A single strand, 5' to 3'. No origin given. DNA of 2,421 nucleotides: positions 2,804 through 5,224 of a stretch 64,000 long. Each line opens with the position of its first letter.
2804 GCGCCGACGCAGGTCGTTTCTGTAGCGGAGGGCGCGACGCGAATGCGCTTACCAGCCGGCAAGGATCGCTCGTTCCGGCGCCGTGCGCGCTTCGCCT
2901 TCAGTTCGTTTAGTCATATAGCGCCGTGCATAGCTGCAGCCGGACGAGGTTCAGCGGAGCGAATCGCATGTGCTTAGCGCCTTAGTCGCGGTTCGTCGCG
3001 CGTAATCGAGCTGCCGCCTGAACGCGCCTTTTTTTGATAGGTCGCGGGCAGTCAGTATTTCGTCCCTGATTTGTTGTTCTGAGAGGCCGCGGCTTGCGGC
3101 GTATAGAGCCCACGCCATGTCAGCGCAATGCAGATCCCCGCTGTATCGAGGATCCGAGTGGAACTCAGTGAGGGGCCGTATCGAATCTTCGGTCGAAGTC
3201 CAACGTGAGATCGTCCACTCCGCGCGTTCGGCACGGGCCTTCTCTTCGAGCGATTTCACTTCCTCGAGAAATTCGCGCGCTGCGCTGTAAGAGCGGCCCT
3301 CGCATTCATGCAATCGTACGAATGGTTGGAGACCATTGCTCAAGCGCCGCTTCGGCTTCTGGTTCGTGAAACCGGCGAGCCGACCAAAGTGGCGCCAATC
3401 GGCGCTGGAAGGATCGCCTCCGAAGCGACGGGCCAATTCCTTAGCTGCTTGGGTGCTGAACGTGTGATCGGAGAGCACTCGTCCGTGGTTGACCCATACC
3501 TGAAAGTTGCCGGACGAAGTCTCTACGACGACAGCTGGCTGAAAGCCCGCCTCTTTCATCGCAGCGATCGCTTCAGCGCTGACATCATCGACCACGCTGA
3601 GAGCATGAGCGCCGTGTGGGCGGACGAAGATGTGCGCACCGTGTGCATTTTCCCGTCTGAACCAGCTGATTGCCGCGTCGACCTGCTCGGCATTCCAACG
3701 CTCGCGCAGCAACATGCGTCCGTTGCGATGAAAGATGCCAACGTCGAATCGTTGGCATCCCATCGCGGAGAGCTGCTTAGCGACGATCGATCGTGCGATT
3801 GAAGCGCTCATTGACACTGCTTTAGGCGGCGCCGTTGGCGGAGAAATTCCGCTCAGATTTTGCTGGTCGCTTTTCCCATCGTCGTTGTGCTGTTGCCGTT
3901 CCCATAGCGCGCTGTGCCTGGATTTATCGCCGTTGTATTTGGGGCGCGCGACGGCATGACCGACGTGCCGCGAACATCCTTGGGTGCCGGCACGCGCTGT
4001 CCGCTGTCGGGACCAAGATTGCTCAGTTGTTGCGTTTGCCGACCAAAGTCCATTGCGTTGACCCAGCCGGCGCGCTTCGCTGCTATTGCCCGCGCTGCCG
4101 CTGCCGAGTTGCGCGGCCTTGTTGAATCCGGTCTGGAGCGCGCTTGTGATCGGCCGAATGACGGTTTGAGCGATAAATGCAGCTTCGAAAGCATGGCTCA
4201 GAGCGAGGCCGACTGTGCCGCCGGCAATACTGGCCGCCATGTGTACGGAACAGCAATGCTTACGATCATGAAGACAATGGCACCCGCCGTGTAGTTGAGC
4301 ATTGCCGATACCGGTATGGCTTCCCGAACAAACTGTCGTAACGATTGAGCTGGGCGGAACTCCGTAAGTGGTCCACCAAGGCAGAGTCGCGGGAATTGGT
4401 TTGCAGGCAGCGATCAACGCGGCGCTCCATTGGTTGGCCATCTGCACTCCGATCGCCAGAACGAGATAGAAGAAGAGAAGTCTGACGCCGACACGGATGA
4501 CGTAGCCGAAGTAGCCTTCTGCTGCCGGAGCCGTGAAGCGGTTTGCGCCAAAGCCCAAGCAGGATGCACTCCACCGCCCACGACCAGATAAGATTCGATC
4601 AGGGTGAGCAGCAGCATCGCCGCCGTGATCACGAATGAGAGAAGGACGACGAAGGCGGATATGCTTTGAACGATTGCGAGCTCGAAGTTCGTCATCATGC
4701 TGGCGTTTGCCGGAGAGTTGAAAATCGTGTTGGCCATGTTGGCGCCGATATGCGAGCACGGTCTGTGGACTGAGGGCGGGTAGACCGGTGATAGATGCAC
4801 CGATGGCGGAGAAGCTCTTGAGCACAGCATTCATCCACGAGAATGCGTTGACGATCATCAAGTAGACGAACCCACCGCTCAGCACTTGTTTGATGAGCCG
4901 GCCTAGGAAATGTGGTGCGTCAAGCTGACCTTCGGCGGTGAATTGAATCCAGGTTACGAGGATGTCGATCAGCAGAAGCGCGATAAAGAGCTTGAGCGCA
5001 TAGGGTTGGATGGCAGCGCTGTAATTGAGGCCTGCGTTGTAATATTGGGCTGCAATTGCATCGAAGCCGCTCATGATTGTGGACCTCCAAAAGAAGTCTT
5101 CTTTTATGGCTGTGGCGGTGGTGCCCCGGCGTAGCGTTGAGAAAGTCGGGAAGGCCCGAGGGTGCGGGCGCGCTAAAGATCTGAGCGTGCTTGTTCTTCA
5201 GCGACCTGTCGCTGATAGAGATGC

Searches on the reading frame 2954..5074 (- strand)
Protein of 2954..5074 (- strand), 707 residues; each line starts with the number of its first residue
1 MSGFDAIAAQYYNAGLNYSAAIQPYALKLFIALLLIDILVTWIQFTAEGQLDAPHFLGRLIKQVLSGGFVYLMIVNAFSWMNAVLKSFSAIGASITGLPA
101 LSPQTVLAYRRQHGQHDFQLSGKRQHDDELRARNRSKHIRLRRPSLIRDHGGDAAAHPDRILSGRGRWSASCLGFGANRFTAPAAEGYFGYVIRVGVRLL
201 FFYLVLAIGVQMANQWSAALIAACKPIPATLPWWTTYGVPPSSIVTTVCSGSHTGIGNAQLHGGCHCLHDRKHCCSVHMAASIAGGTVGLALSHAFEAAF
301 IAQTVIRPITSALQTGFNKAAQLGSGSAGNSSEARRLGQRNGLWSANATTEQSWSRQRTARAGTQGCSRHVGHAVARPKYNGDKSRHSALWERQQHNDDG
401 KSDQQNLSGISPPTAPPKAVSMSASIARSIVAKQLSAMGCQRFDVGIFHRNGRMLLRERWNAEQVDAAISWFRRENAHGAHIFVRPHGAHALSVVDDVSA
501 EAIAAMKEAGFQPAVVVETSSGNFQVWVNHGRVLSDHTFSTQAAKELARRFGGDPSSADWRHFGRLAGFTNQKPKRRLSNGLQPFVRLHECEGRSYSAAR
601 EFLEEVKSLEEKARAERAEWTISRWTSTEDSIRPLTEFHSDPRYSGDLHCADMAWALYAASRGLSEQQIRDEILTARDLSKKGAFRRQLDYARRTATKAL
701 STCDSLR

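Call 26: search_protein_families(library=pfam, proteins=[window:2954-5074:-], max_evalue=0.001)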
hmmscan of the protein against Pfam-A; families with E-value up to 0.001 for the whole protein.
window:2954-5074:- (707 aa): 3 families
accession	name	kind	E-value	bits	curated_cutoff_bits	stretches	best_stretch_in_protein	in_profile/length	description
PF16793.10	RepB_primase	-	1.4e-32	113.5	24.3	1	460-610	33-183/186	RepB DNA-primase N-terminal domain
PF04610.19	TrbL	-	7.3e-06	26.3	25.9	1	173-223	140-190/215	TrbL/VirB6 plasmid conjugal transfer protein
PF22448.1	RepB_primase_C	-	0.00011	22.5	26.1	1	647-699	2-54/54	RepB DNA-primase C-terminal helical domain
